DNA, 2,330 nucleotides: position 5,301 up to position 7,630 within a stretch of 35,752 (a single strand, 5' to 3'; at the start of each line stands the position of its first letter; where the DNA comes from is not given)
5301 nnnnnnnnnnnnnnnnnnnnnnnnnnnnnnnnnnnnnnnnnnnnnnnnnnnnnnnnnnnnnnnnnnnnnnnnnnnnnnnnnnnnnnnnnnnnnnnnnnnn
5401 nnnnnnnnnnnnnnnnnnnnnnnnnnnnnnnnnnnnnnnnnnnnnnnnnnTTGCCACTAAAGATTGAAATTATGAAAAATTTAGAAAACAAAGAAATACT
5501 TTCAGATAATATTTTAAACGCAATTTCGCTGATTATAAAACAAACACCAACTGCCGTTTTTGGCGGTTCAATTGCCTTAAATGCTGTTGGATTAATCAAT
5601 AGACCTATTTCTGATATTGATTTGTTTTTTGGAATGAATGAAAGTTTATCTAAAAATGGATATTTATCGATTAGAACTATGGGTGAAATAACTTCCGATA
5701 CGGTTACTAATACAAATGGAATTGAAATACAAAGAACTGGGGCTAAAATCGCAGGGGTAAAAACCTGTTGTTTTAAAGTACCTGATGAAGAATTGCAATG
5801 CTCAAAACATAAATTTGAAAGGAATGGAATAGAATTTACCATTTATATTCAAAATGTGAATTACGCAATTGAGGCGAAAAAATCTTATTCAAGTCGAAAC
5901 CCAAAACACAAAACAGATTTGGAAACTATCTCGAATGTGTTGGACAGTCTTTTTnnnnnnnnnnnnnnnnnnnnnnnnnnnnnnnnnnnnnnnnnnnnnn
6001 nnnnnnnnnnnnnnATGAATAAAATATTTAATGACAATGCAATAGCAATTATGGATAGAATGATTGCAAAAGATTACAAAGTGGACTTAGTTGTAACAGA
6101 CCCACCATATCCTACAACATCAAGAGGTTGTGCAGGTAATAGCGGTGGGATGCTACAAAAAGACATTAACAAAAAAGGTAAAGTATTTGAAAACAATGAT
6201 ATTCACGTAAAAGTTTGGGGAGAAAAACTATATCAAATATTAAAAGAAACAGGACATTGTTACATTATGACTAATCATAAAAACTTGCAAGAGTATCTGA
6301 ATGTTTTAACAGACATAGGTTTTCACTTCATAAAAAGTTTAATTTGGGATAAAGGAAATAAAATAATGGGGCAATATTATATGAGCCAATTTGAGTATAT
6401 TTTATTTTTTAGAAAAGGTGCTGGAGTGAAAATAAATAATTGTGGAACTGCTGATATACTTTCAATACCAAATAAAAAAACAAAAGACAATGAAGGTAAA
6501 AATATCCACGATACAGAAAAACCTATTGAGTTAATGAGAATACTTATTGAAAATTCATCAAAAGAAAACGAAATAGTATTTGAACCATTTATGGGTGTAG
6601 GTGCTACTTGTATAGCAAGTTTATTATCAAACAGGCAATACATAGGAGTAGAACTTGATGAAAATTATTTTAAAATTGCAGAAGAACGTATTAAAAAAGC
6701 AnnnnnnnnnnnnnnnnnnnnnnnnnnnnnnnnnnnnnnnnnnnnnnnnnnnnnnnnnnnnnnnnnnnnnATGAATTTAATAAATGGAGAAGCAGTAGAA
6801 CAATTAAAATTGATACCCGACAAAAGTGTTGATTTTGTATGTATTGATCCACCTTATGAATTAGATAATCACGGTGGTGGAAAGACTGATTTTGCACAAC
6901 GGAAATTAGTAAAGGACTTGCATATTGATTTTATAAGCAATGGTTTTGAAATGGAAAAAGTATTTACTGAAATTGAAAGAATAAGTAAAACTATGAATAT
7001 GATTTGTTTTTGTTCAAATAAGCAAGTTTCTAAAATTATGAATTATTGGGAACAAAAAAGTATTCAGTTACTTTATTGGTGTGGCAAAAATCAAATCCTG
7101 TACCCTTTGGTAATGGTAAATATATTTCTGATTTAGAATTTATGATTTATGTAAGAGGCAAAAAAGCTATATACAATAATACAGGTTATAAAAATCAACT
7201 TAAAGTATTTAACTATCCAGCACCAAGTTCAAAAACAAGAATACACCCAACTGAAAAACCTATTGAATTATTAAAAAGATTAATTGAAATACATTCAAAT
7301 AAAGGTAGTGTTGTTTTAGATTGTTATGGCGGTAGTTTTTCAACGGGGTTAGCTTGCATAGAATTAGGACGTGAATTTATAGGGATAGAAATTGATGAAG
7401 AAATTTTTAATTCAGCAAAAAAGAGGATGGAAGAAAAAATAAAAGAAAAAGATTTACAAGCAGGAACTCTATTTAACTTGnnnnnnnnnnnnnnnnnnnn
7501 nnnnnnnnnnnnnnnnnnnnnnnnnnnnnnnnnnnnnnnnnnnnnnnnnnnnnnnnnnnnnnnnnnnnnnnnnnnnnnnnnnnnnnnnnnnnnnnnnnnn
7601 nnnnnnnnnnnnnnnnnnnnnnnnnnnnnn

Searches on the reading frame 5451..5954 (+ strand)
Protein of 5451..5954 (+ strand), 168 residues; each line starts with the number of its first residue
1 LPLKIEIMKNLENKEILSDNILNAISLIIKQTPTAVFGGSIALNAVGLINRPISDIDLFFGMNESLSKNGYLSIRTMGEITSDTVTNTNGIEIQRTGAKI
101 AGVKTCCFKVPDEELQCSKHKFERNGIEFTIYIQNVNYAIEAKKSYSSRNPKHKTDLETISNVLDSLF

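Call 9: search_protein_families(library=pfam, max_evalue=0.1, proteins=[window:5451-5954:+])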
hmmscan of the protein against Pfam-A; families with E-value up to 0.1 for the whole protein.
window:5451-5954:+ (168 aa): 1 family
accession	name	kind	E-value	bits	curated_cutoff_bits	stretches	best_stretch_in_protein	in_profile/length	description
PF02244.21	Propep_M14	-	0.03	14.9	22.1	1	110-142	40-72/73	Carboxypeptidase activation peptide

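Call 24: search_protein_families(library=phrogs, max_evalue=0.001, proteins=[window:5451-5954:+])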
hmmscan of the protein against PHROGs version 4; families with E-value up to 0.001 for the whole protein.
window:5451-5954:+ (168 aa): 0 families

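Call 46: search_dna_similar(query=window:5451-5954:+, collection=phages, mode=protein, max_rows=12, max_evalue=0.01)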
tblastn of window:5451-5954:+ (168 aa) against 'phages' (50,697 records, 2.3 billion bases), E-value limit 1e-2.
No match.

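Call 47: find_homologous_proteins(query=window:5451-5954:+, max_evalue=0.01)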
Query window:5451-5954:+ (168 aa): 187 proteins with E <= 0.01 among 209 candidates; the best 120 are listed.
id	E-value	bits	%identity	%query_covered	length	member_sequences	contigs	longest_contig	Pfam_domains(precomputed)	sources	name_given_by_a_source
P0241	2.6e-89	315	89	96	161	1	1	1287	-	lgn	-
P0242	2.8e-89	315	91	96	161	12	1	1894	-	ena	-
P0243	6.6e-89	314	90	96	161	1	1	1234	-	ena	-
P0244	6.7e-89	314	91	96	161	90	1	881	-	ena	-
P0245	1.1e-88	313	90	99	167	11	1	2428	-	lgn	-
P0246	2.9e-88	312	90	96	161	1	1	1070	-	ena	-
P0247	5.7e-87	307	90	96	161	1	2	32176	-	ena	-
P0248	1.1e-86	306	90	95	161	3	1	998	-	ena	-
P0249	4.5e-86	304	88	96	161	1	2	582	-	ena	-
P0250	9.4e-86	303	87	96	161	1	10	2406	-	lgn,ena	-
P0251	1.9e-85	302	87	96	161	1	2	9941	-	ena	-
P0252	2.4e-85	302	86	96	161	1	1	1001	-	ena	-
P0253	2.5e-85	302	86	96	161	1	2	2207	-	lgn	-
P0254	1.3e-84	300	86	96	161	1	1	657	-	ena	-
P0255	1.6e-83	296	86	96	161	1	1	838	-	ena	-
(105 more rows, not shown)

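Call 50: search_solved_structures(query=A3, max_evalue=10)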
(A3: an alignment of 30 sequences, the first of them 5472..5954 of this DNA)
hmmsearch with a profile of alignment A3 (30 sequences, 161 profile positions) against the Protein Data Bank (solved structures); distinct sequences matched with E-value up to 10: 2.
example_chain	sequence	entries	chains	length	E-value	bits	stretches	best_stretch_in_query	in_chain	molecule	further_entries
9ax5_A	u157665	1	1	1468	0.69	13.1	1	40-96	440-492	1-phosphatidylinositol 4,5-bisphosphate phosphodiesterase epsilon-1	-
9b13_A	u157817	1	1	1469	0.69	13.1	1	40-96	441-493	1-phosphatidylinositol 4,5-bisphosphate phosphodiesterase epsilon-1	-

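Call 51: find_encoding_contigs(protein=P0247, flank=8000, max_places=3)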
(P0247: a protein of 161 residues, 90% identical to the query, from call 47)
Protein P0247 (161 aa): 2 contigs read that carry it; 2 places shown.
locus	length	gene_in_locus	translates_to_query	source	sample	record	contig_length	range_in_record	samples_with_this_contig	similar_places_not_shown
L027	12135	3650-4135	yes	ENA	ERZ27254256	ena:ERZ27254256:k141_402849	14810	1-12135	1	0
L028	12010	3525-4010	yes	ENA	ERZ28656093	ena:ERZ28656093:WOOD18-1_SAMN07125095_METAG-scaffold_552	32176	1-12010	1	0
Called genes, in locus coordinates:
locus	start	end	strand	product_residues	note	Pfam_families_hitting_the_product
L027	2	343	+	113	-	?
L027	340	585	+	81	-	PF14090:HTH_39 (weak)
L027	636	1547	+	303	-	PF12684:DUF3799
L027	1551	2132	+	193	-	-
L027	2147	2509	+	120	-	-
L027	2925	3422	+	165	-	PF08299:Bac_DnaA_C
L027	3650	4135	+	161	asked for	-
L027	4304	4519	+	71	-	-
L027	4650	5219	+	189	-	-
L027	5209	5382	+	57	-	-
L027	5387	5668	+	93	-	-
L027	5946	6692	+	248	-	-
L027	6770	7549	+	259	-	PF01541:GIY-YIG, PF07460:NUMOD3 (faint)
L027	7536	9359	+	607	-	PF01751:Toprim (faint), PF13155:Toprim_2, PF13662:Toprim_4, PF03796:DnaB_C (weak)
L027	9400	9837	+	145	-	-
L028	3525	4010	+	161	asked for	-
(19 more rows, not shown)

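Call 52: find_encoding_contigs(protein=P0251, flank=8000, max_places=3)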
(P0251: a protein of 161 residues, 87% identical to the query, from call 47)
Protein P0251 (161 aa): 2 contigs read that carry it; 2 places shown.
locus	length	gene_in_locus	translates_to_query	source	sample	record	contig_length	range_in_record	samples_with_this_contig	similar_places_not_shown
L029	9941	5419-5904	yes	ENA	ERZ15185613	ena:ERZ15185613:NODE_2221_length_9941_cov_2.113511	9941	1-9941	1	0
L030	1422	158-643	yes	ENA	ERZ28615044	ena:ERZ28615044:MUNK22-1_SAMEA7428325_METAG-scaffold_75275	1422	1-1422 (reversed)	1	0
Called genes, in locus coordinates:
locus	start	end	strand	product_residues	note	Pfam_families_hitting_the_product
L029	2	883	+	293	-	?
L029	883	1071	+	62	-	-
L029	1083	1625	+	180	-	-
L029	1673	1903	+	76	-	-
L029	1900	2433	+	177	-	PF00959:Phage_lysozyme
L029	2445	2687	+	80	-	-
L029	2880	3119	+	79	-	-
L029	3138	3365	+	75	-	-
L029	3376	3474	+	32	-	-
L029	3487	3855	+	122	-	-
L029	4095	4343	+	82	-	-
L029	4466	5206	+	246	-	-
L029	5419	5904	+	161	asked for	-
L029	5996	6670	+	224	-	PF01555:N6_N4_Mtase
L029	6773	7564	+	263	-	-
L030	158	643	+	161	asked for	-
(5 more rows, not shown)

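Call 55: search_protein_families(library=pfam, max_evalue=10, proteins=[window:5472-5954:+])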
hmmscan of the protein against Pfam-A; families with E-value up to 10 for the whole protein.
window:5472-5954:+ (161 aa): 2 families
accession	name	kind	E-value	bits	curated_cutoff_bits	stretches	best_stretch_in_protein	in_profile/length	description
PF02244.21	Propep_M14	-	0.036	14.6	22.1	1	103-135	40-72/73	Carboxypeptidase activation peptide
PF08843.17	AbiEii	-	0.25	11.6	22.5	1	25-59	12-43/238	Nucleotidyl transferase AbiEii toxin, Type IV TA system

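Call 56: predict_structure(alignment_id=A3)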
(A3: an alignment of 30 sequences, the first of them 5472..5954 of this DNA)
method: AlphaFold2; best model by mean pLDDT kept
length: 161 residues; sequences in the alignment: 30
mean_pLDDT: 93.1   pTM: 0.88
mean pLDDT of the five models: 93.1, 92.7, 92.6, 92.4, 91.3
residues with pLDDT >= 90: 125; 70-90: 35; 50-70: 1; < 50: 0
segments of 3 or more residues with pLDDT < 50: none
pLDDT, mean of each block of 10 residues (from residue 1): 93 97 95 97 96 92 85 88 89 94 94 96 97 92 92 94 82
secondary structure, 60 per line:
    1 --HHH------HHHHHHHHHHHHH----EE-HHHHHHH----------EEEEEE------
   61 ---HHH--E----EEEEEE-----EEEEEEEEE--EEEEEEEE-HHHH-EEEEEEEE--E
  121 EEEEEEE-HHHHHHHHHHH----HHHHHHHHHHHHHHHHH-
elements in order: H12-24 H32-38 E49-54 E74-79 E85-93 E96-103 H105-108 E110-117 E120-127 H129-139 H144-160

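Call 58: fold_search(model_id=the predicted structure, library=pdb)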
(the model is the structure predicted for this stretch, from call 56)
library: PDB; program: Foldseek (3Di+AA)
matches with E <= 10: 779; with E <= 0.001: 0
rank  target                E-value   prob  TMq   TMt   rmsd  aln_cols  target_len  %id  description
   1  4o8s                  1.1e-03  1.00  0.44  0.33   5.4       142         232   16  Crystal structure of JHP933 from Helicobacter pylori (released 2014-09-10)
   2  4ok0_A                3.5e-03  0.99  0.38  0.30   6.7       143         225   15  Crystal structure of putative nucleotidyltransferase from H. pylori (released 2014-04-09)
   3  4ok0_B                3.5e-03  0.97  0.35  0.27   6.8       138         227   17  Crystal structure of putative nucleotidyltransferase from H. pylori (released 2014-04-09)
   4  6y8q_A                3.5e-02  0.90  0.41  0.35   9.2       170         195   10  AbiEi antitoxin from Streptococcus agalactiae (released 2020-12-16)
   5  3wfs_D                4.1e-02  0.87  0.35  0.15   4.8       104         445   13  tRNA processing enzyme complex 3 (released 2014-01-01)
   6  5hrd_C                1.4e-01  0.44  0.30  0.28   6.2       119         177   10  The crystal structure of AsfvPolX:DNA2 binary complex (released 2017-01-18)
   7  2p7l_B                1.5e-01  0.38  0.25  0.31  13.7       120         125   12  Crystal structure of monoclinic form of genomically encoded fosfomycin resistance protein, FosX, from Listeria monocyt (released 2007-07-17)
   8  5lc5_C                1.8e-01  0.77  0.27  0.22   4.2        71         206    6  Structure of mammalian respiratory Complex I, class2 (released 2016-09-07)
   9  5xm8_B                1.8e-01  0.33  0.25  0.23   6.5        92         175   13  Crystal structure of AsfvPolX in complex with DNA enzyme and Pb. (released 2018-01-24)
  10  3gfg_I                2.0e-01  0.15  0.26  0.15  18.2       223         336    7  Structure of putative oxidoreductase yvaA from Bacillus subtilis in triclinic form (released 2009-03-24)
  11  3wfq_H                2.1e-01  0.47  0.31  0.14   5.0       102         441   14  tRNA processing enzyme complex 1 (released 2014-01-01)
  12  5xm9_A                2.1e-01  0.28  0.23  0.22   6.5        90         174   12  Crystal structure of AsfvPolX in complex with DNA enzyme. (released 2018-01-24)
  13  5hrb_A                2.2e-01  0.35  0.29  0.27   6.3       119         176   10  The crystal structure of AsfvPolX:DNA1 binary complex (released 2017-01-18)
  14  5hrg_A                2.2e-01  0.30  0.25  0.23   6.5        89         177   13  The crystal structure of AsfvPolX(D51N mutant):DNA4 binary complex (released 2017-01-18)
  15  5hrk_B                2.4e-01  0.33  0.29  0.27   6.4       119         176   12  The crystal structure of AsfvPolX(H115F mutant): 1nt-gap(P) DNA2:dGTP ternary complex (released 2017-01-18)
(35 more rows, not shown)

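Call 81: search_protein_families(library=ncbifam, max_evalue=0.001, proteins=[window:5472-5954:+])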
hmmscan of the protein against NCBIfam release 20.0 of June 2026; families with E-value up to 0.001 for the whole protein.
window:5472-5954:+ (161 aa): 0 families

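Call 82: search_protein_families(library=padloc, max_evalue=0.001, proteins=[window:5472-5954:+])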
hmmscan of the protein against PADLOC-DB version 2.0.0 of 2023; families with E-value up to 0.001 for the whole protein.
window:5472-5954:+ (161 aa): 0 families

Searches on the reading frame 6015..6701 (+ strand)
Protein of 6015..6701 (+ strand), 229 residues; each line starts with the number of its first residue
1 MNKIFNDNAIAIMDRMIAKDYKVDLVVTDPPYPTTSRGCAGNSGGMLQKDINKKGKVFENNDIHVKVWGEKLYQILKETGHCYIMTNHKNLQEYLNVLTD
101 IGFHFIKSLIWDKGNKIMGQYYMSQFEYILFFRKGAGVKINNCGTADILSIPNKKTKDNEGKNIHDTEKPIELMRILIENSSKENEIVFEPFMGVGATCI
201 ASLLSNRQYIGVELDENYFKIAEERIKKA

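Call 9: search_protein_families(library=pfam, max_evalue=0.1, proteins=[window:6015-6701:+])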
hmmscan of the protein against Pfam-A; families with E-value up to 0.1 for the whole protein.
window:6015-6701:+ (229 aa): 2 families
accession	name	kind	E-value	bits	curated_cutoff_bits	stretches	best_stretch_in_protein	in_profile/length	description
PF01555.25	N6_N4_Mtase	-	4.7e-34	118.7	26.7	1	23-224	1-221/221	DNA methylase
PF07669.17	Eco57I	-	0.0034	17.9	25.3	1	13-97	69-145/171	Eco57I restriction-modification methylase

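Call 24: search_protein_families(library=phrogs, max_evalue=0.001, proteins=[window:6015-6701:+])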
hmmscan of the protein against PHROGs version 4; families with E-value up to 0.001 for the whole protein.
window:6015-6701:+ (229 aa): 12 families
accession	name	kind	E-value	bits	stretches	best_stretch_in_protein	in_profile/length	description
phrog_67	-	other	5.5e-52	178.8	1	1-229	123-346/743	DNA methyltransferase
phrog_498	-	other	6.5e-31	108.5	1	20-228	220-422/633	DNA methyltransferase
phrog_3008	-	other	7.4e-22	78.8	1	155-228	140-213/244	DNA methyltransferase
phrog_18293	-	other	5e-19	69.4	1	161-229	42-110/119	methyltransferase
phrog_23148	-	unknown function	8.5e-13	49.7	1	152-229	72-149/165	-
phrog_6952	-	other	1.3e-12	48.9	1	165-226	114-175/181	DNA methyltransferase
phrog_8769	-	other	1.3e-12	48.4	1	174-228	1-55/71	methyltransferase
phrog_23085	-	unknown function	1e-09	39.2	1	160-225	40-104/138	-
phrog_6025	-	other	1.2e-09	39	1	3-116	13-113/192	DNA methyltransferase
phrog_16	-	DNA, RNA and nucleotide metabolism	3.6e-07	29.8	1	128-222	838-905/986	DNA helicase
phrog_18146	-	other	3.2e-05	24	0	171-216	55-101/452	DNA methyltransferase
phrog_359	-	other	0.00032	21.3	1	18-147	117-246/329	DNA methyltransferase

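Call 66: find_related_loci(query=window:6015-6701:+, collection=viral_contigs, flank=5000)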
Query window:6015-6701:+ (229 aa) in viral_contigs; peptide patterns used: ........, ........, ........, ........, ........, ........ (x = any residue, [..] = any of these).
111 stretches matched a pattern; 106 encode a relative of the query (tblastn E <= 1e-3); the best 80 are kept; 80 distinct loci.
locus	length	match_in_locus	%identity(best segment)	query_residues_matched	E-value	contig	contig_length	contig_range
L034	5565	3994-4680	96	1-229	2e-151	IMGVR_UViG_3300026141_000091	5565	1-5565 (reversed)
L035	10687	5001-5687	93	1-229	2e-149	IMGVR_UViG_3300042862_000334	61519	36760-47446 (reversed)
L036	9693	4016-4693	73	1-226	3e-114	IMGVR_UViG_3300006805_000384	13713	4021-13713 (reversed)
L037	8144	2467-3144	73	1-226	3e-114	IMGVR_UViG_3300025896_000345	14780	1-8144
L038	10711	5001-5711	67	1-229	7e-106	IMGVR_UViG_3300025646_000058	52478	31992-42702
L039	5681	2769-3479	65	1-229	2e-104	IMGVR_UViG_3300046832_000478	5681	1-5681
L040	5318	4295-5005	65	1-229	2e-104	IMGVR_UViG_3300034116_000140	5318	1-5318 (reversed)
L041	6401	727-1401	67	3-229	1e-103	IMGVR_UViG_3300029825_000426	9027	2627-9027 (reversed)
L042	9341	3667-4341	66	2-228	1e-101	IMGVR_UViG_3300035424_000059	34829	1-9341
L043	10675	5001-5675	65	3-229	2e-101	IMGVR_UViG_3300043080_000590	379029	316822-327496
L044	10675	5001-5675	65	3-229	2e-101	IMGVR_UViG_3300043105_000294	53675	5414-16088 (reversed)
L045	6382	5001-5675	67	1-227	4e-101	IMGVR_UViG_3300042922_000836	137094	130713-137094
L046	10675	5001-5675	65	3-229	2e-101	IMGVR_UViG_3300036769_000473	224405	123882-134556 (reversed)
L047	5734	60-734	66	2-228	2e-101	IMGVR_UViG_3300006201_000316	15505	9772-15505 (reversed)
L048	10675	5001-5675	65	3-229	2e-101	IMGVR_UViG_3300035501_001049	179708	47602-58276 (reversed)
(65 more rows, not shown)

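Call 81: search_protein_families(library=ncbifam, max_evalue=0.001, proteins=[window:6015-6701:+])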
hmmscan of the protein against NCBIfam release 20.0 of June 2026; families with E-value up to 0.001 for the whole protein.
window:6015-6701:+ (229 aa): 3 families
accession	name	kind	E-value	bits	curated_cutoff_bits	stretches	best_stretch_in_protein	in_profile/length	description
NF050803.1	DnaMtaseCcrMCaul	equivalog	5.4e-25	88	830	2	153-228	174-249/350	adenine-specific DNA-methyltransferase CcrM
NF010253.0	PRK13699.1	subfamily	2.2e-24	86.4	244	1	1-227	1-206/226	DNA methyltransferase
NF008572.0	PRK11524.1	equivalog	3.3e-17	62.5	292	2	164-227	194-257/294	adenine-specific DNA-methyltransferase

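Call 82: search_protein_families(library=padloc, max_evalue=0.001, proteins=[window:6015-6701:+])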
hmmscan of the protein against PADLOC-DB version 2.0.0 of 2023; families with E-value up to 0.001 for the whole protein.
window:6015-6701:+ (229 aa): 53 families (the best 25 are shown)
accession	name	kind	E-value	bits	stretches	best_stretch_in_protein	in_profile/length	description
PDLC03371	MTase_II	-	2.3e-45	153.2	1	2-228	11-254/260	Type II methyltransferase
PDLC03216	MTase_II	-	1.1e-29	101.6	2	153-228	182-257/364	Type II methyltransferase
PDLC03228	MTase_II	-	1.7e-26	91.5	1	1-226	1-205/227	Type II methyltransferase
PDLC03738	oMTase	-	1.6e-25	87.6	2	153-228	192-267/376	orphan methyltransferase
PDLC03353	MTase_II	-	3.8e-24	83.6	2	157-227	184-251/260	Type II methyltransferase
PDLC03379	MTase_II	-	1.6e-23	82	1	8-227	25-242/267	Type II methyltransferase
PDLC03299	MTase_II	-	3.1e-23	80.7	2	147-227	179-258/296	Type II methyltransferase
PDLC03229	MTase_II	-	6e-23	79.3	1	14-224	191-398/436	Type II methyltransferase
PDLC03387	MTase_II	-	3.2e-20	70.4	1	99-227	136-276/289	Type II methyltransferase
PDLC03350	MTase_II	-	4.4e-19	67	1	3-228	58-297/312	Type II methyltransferase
PDLC03339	MTase_II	-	2.4e-18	64.1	1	145-228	191-273/399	Type II methyltransferase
PDLC03320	MTase_II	-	3e-18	64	1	146-228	195-276/289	Type II methyltransferase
PDLC03308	MTase_II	-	3.7e-18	63.7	1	5-228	173-397/419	Type II methyltransferase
PDLC03714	oMTase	-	4.5e-18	63.6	2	148-228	177-259/279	orphan methyltransferase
PDLC03295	MTase_II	-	1.3e-16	58.9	1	90-228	134-268/292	Type II methyltransferase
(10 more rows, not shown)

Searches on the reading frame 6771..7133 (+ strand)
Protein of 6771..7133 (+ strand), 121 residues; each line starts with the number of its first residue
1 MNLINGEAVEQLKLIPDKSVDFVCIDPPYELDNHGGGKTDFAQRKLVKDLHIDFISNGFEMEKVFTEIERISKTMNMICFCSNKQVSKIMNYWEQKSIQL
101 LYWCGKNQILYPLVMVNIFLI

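Call 9: search_protein_families(library=pfam, max_evalue=0.1, proteins=[window:6771-7133:+])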
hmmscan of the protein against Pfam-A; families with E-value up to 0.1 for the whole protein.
window:6771-7133:+ (121 aa): 1 family
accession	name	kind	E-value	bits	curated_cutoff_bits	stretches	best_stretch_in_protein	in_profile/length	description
PF10237.15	N6-adenineMlase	-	0.077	13.1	23.2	1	17-72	86-142/166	Probable N6-adenine methyltransferase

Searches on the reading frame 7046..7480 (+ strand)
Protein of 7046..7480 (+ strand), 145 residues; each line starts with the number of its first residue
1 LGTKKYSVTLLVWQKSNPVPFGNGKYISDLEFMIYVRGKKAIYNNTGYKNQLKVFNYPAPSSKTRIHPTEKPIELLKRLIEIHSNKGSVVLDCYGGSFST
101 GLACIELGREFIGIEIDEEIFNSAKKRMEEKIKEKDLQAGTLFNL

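Call 9: search_protein_families(library=pfam, max_evalue=0.1, proteins=[window:7046-7480:+])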
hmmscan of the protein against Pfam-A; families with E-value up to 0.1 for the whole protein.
window:7046-7480:+ (145 aa): 1 family
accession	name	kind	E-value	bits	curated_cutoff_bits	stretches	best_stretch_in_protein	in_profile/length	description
PF01555.25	N6_N4_Mtase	-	9.7e-26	91.5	26.7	1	9-126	76-221/221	DNA methylase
